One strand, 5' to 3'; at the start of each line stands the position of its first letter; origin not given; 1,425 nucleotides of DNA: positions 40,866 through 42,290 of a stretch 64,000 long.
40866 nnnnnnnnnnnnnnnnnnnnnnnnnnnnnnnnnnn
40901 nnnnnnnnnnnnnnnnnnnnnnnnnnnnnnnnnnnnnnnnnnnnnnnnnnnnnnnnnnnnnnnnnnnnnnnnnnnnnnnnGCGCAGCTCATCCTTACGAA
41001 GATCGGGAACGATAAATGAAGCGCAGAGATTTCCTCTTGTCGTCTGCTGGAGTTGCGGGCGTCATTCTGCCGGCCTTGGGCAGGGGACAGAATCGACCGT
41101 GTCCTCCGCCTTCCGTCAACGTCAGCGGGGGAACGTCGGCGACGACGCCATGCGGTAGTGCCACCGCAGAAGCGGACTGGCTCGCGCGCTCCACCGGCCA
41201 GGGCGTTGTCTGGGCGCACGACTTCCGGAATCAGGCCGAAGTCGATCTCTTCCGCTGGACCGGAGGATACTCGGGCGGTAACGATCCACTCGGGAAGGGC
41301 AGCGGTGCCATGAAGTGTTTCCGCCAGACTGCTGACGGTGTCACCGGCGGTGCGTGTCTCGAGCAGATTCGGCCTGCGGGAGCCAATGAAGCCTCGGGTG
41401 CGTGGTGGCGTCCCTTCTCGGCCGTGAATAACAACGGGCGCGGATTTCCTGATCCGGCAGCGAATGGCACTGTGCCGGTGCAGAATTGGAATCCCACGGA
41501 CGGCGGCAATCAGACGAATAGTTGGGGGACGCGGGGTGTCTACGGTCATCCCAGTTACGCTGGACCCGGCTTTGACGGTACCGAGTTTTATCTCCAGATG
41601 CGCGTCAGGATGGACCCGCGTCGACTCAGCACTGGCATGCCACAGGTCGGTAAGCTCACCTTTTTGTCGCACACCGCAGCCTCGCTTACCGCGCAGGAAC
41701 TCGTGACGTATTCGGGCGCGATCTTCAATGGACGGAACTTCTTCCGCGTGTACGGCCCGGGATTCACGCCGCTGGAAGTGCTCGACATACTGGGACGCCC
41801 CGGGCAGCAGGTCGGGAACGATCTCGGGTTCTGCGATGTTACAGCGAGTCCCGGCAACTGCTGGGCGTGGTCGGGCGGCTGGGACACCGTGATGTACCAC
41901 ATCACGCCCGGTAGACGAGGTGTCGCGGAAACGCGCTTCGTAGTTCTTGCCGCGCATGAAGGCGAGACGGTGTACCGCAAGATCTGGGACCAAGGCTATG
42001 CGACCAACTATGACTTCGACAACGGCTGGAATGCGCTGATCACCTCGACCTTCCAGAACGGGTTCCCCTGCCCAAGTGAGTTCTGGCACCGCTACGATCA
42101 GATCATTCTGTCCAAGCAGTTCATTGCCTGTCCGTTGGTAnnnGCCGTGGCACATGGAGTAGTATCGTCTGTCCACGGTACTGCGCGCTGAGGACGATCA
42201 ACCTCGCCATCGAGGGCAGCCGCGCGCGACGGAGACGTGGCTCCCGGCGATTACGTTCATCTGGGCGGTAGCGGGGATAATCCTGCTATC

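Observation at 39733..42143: Riboswitch-led pair of Tat-exported proteins that share only a ~48-aa N-terminal module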

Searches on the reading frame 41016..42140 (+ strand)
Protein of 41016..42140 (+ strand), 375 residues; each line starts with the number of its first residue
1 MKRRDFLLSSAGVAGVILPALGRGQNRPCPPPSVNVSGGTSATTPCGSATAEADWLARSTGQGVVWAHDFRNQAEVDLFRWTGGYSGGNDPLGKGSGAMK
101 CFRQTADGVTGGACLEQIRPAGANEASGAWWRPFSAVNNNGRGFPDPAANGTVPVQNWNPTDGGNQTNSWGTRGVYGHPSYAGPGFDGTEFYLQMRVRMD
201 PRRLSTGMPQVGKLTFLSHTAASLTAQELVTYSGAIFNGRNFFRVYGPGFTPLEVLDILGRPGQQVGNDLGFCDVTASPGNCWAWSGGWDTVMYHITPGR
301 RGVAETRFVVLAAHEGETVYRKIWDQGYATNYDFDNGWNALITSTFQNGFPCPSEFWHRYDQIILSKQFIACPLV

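Call 4: search_protein_families(library=pfam, proteins=[window:41016-42140:+], max_evalue=1)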
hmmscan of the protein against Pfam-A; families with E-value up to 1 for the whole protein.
window:41016-42140:+ (375 aa): 1 family
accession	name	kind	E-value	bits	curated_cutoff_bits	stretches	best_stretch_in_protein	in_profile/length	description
PF10518.14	TAT_signal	-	0.027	14.9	22.7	1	1-16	2-17/21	TAT (twin-arginine translocation) pathway signal sequence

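Call 7: search_protein_families(library=ncbifam, proteins=[window:41016-42140:+], max_evalue=1)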
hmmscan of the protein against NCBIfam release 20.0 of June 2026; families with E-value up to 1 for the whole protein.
window:41016-42140:+ (375 aa): 0 families

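Call 9: find_homologous_proteins(query=window:41016-42140:+)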
Query window:41016-42140:+ (375 aa): 297 proteins with E <= 0.001 among 4644 candidates; the best 120 are listed.
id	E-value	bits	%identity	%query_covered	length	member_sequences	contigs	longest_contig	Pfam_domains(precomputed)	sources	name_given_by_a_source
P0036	3.5e-251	851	94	100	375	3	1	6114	-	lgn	-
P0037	1.2e-147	510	68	87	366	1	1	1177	-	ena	-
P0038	4.9e-139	482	59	99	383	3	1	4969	-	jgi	jgi:hypothetical protein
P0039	8.0e-134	465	57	99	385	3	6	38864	-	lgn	-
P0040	7.0e-133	462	58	100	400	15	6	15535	-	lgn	-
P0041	1.1e-130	455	58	100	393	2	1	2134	-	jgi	-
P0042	3.0e-130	453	57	100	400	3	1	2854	-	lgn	-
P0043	3.6e-129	450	55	100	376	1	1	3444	-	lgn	-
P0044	9.6e-129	448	57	100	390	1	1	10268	-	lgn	-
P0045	2.6e-127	443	55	100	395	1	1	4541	-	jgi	jgi:hypothetical protein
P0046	4.1e-127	443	55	100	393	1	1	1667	-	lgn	-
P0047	7.4e-127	442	57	100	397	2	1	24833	-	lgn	-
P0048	1.0e-125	438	61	86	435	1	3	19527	-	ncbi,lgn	-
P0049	9.7e-123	428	56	100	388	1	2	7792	-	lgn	-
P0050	1.7e-122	428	55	99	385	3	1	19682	-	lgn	-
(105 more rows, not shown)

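Call 11: search_solved_structures(query=window:41016-42140:+, max_evalue=1)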
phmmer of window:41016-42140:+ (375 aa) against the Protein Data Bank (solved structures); distinct sequences matched with E-value up to 1: 4.
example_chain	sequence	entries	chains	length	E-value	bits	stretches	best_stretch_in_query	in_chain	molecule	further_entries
8si1_L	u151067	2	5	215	0.038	16.3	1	30-89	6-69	16A8 Light Chain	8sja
9d7h_G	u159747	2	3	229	0.26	13.5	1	29-89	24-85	CH103 Fab light chain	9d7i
9d7o_G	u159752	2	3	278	0.36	13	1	29-88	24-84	CH103 Fab light chain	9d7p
4jam_L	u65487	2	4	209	0.37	13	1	30-89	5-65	ANTIGEN BINDING FRAGMENT OF LIGHT CHAIN of CH103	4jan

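Call 28: predict_structure(alignment_id=A2)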
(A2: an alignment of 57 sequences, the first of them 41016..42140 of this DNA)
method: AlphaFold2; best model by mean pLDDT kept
length: 375 residues; sequences in the alignment: 57
mean_pLDDT: 88.5   pTM: 0.85
mean pLDDT of the five models: 88.5, 88.3, 88.0, 87.3, 86.9
residues with pLDDT >= 90: 293; 70-90: 32; 50-70: 17; < 50: 33
segments of 3 or more residues with pLDDT < 50: 1-5, 7-28, 31-35
pLDDT, mean of each block of 10 residues (from residue 1): 46 39 43 51 62 95 98 97 95 94 95 94 84 97 95 96 96 97 95 97 89 91 95 90 91 95 95 95 96 98 98 97 98 96 91 93 98 94
secondary structure, 60 per line:
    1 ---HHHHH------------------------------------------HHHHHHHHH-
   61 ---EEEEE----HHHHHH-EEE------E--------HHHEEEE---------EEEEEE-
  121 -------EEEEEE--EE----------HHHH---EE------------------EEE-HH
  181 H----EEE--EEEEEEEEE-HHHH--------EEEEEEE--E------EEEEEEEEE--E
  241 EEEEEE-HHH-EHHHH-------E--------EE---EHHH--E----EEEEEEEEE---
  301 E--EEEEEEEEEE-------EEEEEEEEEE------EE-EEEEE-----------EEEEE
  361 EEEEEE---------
elements in order: H4-8 H51-59 E64-68 H73-78 E80-82 E101-104 E114-119 E128-133 H148-151 E175-177 E186-188 E191-199 H201-204 E213-219 E229-237 E240-246 H253-256 E289-297 E304-313 E321-330 E340-344 E356-366

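Call 31: fold_search(model_id=the predicted structure, library=pdb)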
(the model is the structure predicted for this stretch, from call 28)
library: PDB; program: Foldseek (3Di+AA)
matches with E <= 10: 945; with E <= 0.001: 69
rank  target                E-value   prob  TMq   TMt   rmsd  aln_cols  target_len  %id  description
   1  6kzk_A                6.5e-09  1.00  0.40  0.58   6.6       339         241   12  Structure of alginate lyase Aly36B mutant K143A/M171A in complex with alginate trisaccharide (released 2020-09-23)
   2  6kcw                  6.9e-09  1.00  0.40  0.58   6.9       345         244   13  Structure of alginate lyase Aly36B (released 2020-06-24)
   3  6kcv_A                2.7e-08  1.00  0.42  0.60   6.4       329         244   14  Structure of alginate lyase Aly36B mutant K143A/Y185A in complex with alginate tetrasaccharide (released 2020-06-24)
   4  5gmt_B                1.6e-07  1.00  0.41  0.56   7.0       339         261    9  Crystal structure of the marine PL-14 alginate lyase from Aplysia kurodai (released 2017-01-04)
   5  5gmt_A                3.0e-07  1.00  0.42  0.56   7.2       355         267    9  Crystal structure of the marine PL-14 alginate lyase from Aplysia kurodai (released 2017-01-04)
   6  8q28_B                1.1e-06  1.00  0.35  0.52   8.2       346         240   12  Se-Met labelled TtX122A - A domain of unknown function from the Teredinibacter turnerae protein TERTU_3803 (released 2024-03-13)
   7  8q2a_C                1.3e-06  1.00  0.35  0.53   8.4       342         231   11  TtX122B - A domain of unknown function from the Teredinibacter turnerae protein TERTU_2913 (released 2024-03-13)
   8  8q2a_A                3.1e-06  1.00  0.39  0.58   7.0       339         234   10  TtX122B - A domain of unknown function from the Teredinibacter turnerae protein TERTU_2913 (released 2024-03-13)
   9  3a0n                  8.4e-06  1.00  0.32  0.45   8.9       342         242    9  Crystal structure of D-glucuronic acid-bound alginate lyase vAL-1 from Chlorella virus (released 2009-10-20)
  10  3gne_A                8.9e-06  1.00  0.32  0.45   8.3       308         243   11  Crystal structure of alginate lyase vAL-1 from Chlorella virus (released 2009-10-20)
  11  6sxr_A                3.1e-05  1.00  0.30  0.25  11.0       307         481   10  E221Q mutant of GH54 a-l-arabinofuranosidase soaked with 4-nitrophenyl a-l-arabinofuranoside (released 2020-02-26)
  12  1dhk_B                4.1e-05  1.00  0.31  0.52   7.1       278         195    9  STRUCTURE OF PORCINE PANCREATIC ALPHA-AMYLASE (released 1997-12-24)
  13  2d43_A                4.6e-05  1.00  0.28  0.23  11.0       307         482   10  Crystal structure of arabinofuranosidase complexed with arabinotriose (released 2006-09-19)
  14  6sxt_A                5.2e-05  1.00  0.34  0.28  11.2       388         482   10  GH54 a-l-arabinofuranosidase soaked with aziridine inhibitor (released 2020-02-26)
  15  1wd3_A                5.5e-05  0.99  0.28  0.23  12.1       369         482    9  Crystal structure of arabinofuranosidase (released 2004-09-14)
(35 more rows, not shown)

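Call 33: find_related_loci(query=A2, collection=genome_contigs, flank=10000)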
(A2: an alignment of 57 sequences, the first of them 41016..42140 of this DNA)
Query A2 (375 aa) in genome_contigs; peptide patterns used: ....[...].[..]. (x = any residue, [..] = any of these).
41 stretches matched a pattern; 29 encode a relative of the query (tblastn E <= 1e-3); 28 distinct loci.
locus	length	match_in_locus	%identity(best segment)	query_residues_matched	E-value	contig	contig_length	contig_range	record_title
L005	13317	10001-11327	59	1-373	6e-145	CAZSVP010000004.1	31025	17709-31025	MAG TPA_asm: uncultured Candidatus Saccharibacteria bacterium isolate SRP173033_co1_288 genome assembly, contig: NODE_21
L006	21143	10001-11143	46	1-375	4e-97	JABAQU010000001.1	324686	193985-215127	MAG: Steroidobacteraceae bacterium isolate Bin_35 c_000000000132, whole genome shotgun sequence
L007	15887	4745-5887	45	1-375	7e-96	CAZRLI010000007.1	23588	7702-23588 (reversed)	MAG TPA_asm: uncultured Steroidobacteraceae bacterium isolate SRP173033_co3_74 genome assembly, contig: NODE_2457_length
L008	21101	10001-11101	45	1-375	1e-91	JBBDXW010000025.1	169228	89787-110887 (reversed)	MAG: Woeseia sp. isolate LejiaD_61_26 Lejia_D_176_length_169228_cov_16, whole genome shotgun sequence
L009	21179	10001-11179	45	1-375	8e-90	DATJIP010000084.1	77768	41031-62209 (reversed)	MAG TPA_asm: Steroidobacteraceae bacterium isolate SMAG_U15541 k141_167974, whole genome shotgun sequence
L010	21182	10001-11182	44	1-373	1e-86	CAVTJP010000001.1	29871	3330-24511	MAG: uncultured Gammaproteobacteria bacterium isolate MFD05684.bin.1.131 genome assembly, contig: contig_104525, whole g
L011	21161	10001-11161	42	1-375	1e-80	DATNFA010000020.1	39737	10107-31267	MAG TPA_asm: Steroidobacteraceae bacterium isolate SMAG_U11282 k141_3265944, whole genome shotgun sequence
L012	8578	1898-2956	47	41-373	1e-80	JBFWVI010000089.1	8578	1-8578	MAG: Bdellovibrionales bacterium isolate CA_2019_TPBF_90 NODE_33279_length_8578_cov_8.924861_TPBF, whole genome shotgun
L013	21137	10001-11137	42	1-375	3e-79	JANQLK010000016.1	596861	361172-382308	MAG: Woeseiaceae bacterium isolate PL25a_bin.57 k99_3972896, whole genome shotgun sequence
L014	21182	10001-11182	42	1-375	1e-78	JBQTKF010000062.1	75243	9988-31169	MAG: Gammaproteobacteria bacterium isolate SAR87 c_000000401500, whole genome shotgun sequence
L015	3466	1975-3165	42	1-375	2e-76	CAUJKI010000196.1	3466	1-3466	MAG: Pseudomonadota bacterium isolate KLAP182 genome assembly, contig: KLAP182_196474, whole genome shotgun sequence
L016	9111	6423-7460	44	1-375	3e-76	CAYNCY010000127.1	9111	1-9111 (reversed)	MAG TPA_asm: uncultured Steroidobacteraceae bacterium isolate binchicken_co54_411 genome assembly, contig: NODE_13862_le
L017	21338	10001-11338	40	1-373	7e-75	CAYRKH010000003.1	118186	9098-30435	MAG TPA_asm: uncultured Woeseiaceae bacterium isolate SRP263527_co1_191 genome assembly, contig: NODE_70_length_118186_c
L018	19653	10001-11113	40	1-375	2e-71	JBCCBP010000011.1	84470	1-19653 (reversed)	MAG: Pseudomonadota bacterium isolate P01_A01_bin.38 k141_241975_length_84470_cov_19.3770, whole genome shotgun sequence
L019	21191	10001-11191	42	1-375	9e-71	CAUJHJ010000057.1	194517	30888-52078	MAG: Pseudomonadota bacterium isolate KLAP113 genome assembly, contig: KLAP113_483419, whole genome shotgun sequence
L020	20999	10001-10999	43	48-375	6e-69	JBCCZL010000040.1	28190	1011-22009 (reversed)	MAG: Myxococcota bacterium isolate P01_F01_bin.34 k141_3070676_length_28190_cov_16.0000, whole genome shotgun sequence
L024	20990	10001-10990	39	51-375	1e-60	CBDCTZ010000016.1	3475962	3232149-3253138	MAG: Polyangiaceae bacterium isolate 4c7673ea-cc67-4993-aab5-aed0b62f3259 genome assembly, contig: contig_16, whole geno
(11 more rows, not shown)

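Call 44: search_protein_families(library=pfam, proteins=[L008:11132-12310:+, L013:11190-12353:+, L006:16269-17480:-, L010:8384-9646:-, L005:11172-12554:+], max_evalue=0.1)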
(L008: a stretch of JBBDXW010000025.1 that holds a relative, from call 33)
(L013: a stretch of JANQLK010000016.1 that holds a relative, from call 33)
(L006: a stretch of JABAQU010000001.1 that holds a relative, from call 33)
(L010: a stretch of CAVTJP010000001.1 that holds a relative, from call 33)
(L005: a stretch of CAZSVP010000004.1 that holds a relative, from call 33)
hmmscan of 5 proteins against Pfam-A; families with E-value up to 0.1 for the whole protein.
L008:11132-12310:+ (393 aa): 0 families

L013:11190-12353:+ (388 aa): 3 families
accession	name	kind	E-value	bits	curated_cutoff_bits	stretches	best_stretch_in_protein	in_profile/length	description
PF01344.31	Kelch_1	-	0.0029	17.5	20.1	1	211-224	30-43/46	Kelch motif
PF13415.12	Kelch_3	-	0.016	15.8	22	0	211-226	21-36/48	Galactose oxidase, central domain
PF13418.12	Kelch_4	-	0.02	15.3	21.6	1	195-224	18-45/49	Galactose oxidase, central domain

L006:16269-17480:- (403 aa): 6 families
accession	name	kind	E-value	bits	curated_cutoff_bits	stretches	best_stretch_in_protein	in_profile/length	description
PF13415.12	Kelch_3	-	5.9e-07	29.9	22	0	190-220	8-37/48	Galactose oxidase, central domain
PF24681.1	Kelch_KLHDC2_KLHL20_DRC7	-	0.00016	21.5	50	1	115-216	112-194/221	KLHDC2/KLHL20/DRC7 Kelch-repeats domain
PF13964.12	Kelch_6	-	0.0029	18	25.3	0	321-354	5-39/50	Kelch motif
PF13418.12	Kelch_4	-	0.015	15.6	21.6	1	185-220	14-48/49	Galactose oxidase, central domain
PF01344.31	Kelch_1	-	0.018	15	20.1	0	116-138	11-33/46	Kelch motif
PF10399.14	UCR_Fe-S_N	-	0.044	13.6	24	1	11-27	9-25/41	Ubiquitinol-cytochrome C reductase Fe-S subunit TAT signal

L010:8384-9646:- (420 aa): 7 families
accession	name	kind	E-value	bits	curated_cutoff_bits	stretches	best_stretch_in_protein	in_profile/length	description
PF24681.1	Kelch_KLHDC2_KLHL20_DRC7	-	2.7e-07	30.6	50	1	127-240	61-155/221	KLHDC2/KLHL20/DRC7 Kelch-repeats domain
PF13415.12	Kelch_3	-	7e-07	29.7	22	1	204-235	7-38/48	Galactose oxidase, central domain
PF13964.12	Kelch_6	-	0.00011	22.5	25.3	1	210-235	18-48/50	Kelch motif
PF01344.31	Kelch_1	-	0.0029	17.5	20.1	1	210-234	22-46/46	Kelch motif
PF13418.12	Kelch_4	-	0.041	14.3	21.6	0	217-235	31-49/49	Galactose oxidase, central domain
PF10399.14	UCR_Fe-S_N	-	0.049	13.5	24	0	14-33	5-24/41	Ubiquitinol-cytochrome C reductase Fe-S subunit TAT signal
PF24981.1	Beta-prop_ATRN-LZTR1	-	0.057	13.1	50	0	131-236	1-88/289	Attractin/LZTR1 beta-propeller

L005:11172-12554:+ (461 aa): 0 families

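Call 45: search_solved_structures(query=A2, max_evalue=10, show_alignments=2)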
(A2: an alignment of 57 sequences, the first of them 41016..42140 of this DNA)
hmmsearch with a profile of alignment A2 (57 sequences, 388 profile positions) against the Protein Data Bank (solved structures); distinct sequences matched with E-value up to 10: 0.

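Call 54: find_encoding_contigs(protein=P0036, flank=6000, max_places=3)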
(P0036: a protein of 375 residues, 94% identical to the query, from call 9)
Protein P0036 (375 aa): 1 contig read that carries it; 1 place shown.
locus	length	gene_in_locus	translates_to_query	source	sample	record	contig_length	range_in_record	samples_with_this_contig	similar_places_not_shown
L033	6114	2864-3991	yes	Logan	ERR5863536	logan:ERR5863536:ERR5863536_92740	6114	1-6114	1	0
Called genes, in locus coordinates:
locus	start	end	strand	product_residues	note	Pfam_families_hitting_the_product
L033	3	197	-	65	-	?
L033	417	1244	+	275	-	PF13489:Methyltransf_23, PF01209:Ubie_methyltran, PF13847:Methyltransf_31, PF08241:Methyltransf_11, PF08242:Methyltransf_12, PF13649:Methyltransf_25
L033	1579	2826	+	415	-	-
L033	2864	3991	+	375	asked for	-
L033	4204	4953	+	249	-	PF13431:TPR_17 (faint), PF13432:TPR_16 (weak), PF00515:TPR_1 (faint), PF07719:TPR_2 (faint), PF13181:TPR_8 (faint), PF13414:TPR_11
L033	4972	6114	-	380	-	?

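Call 59: search_protein_families(library=pfam, alignment_id=A2, max_evalue=1)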
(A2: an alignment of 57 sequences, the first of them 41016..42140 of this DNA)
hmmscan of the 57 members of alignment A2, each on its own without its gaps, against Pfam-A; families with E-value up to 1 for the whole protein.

A. member 1, window:41016-42140:+ (375 aa): 1 family
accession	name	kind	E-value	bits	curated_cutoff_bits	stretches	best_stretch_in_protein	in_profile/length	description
PF10518.14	TAT_signal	-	0.027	14.9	22.7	1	1-16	2-17/21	TAT (twin-arginine translocation) pathway signal sequence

B. families by the number of members that match (of 57 scanned): 10 families
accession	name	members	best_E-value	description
PF10518.14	TAT_signal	13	0.0093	TAT (twin-arginine translocation) pathway signal sequence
PF10399.14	UCR_Fe-S_N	9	0.036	Ubiquitinol-cytochrome C reductase Fe-S subunit TAT signal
PF25302.1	NADase_transloc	1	0.011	NAD glycohydrolase translocation F5/8 type C domain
PF17660.6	BTRD1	1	0.024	Polyglycine hydrolase-like, structural repeat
PF11606.14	AlcCBM31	1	0.064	Family 31 carbohydrate binding protein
PF05681.19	Fumerase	1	0.065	Fumarate hydratase (Fumerase)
PF10149.14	TM231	1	0.085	Transmembrane protein 231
PF19865.4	DUF6338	1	0.21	Family of unknown function (DUF6338)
PF25457.1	IRF-2BP1_2_M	1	0.33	IRF-2BP1/2 middle domain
PF20286.3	divDNApol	1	0.45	Divergent Family B DNA polymerase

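Call 81: search_protein_families(library=phrogs, proteins=[L024:2182-3924:+, L024:4935-6386:+, L024:6386-7270:+, L024:7288-8685:+, L024:9055-9579:+, L024:10930-12096:+, L020:8341-9651:+, L020:10818-12101:+, L020:7518-8447:+], max_evalue=0.001)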
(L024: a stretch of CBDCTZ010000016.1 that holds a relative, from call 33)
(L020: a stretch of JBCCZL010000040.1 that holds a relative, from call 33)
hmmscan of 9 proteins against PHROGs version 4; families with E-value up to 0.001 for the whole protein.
L024:2182-3924:+ (581 aa): 0 families

L024:4935-6386:+ (484 aa): 2 families
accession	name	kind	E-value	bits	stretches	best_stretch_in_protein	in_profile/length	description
phrog_1740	-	transcription regulation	1.4e-17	64.4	1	336-472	78-216/567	RNA polymerase sigma factor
phrog_1190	-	transcription regulation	0.00036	21.4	1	402-470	91-157/167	RNA polymerase sigma factor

L024:6386-7270:+ (295 aa): 0 families

L024:7288-8685:+ (466 aa): 1 family
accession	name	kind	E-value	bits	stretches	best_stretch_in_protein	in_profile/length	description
phrog_12615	-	unknown function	5.8e-14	53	2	156-309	60-199/290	-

L024:9055-9579:+ (175 aa): 0 families

L024:10930-12096:+ (389 aa): 0 families

L020:8341-9651:+ (437 aa): 4 families
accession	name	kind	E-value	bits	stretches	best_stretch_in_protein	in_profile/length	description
phrog_7998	-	unknown function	1.4e-55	189.9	1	117-362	7-238/339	-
phrog_10371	-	DNA, RNA and nucleotide metabolism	5.3e-06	25.9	1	153-251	329-420/683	DNA helicase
phrog_16448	-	other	3.7e-05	23.2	1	146-282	444-581/680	ATPase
phrog_249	-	moron, auxiliary metabolic gene and host takeover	0.00025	21.5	1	148-270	125-244/380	porphyrin biosynthesis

L020:10818-12101:+ (428 aa): 0 families

L020:7518-8447:+ (310 aa): 0 families

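Call 83: find_related_loci(query=A2, collection=viral_contigs, flank=8000)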
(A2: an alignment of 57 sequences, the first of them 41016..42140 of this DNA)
Query A2 (375 aa) in viral_contigs; peptide patterns used: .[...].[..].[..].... (x = any residue, [..] = any of these).
33 stretches matched a pattern; 7 encode a relative of the query (tblastn E <= 1e-3); 7 distinct loci.
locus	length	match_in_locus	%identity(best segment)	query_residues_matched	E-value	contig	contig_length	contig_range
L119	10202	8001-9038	42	34-373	1e-73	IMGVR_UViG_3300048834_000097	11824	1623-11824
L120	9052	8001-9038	42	34-373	3e-73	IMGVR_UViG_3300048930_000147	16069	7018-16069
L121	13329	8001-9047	41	37-367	2e-64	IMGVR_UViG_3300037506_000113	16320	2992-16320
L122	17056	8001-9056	39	45-375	5e-52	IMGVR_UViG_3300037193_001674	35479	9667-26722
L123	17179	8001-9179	31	48-373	8e-31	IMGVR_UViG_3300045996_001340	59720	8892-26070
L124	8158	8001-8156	55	31-81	2e-10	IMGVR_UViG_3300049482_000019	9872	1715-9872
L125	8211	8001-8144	52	28-75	3e-9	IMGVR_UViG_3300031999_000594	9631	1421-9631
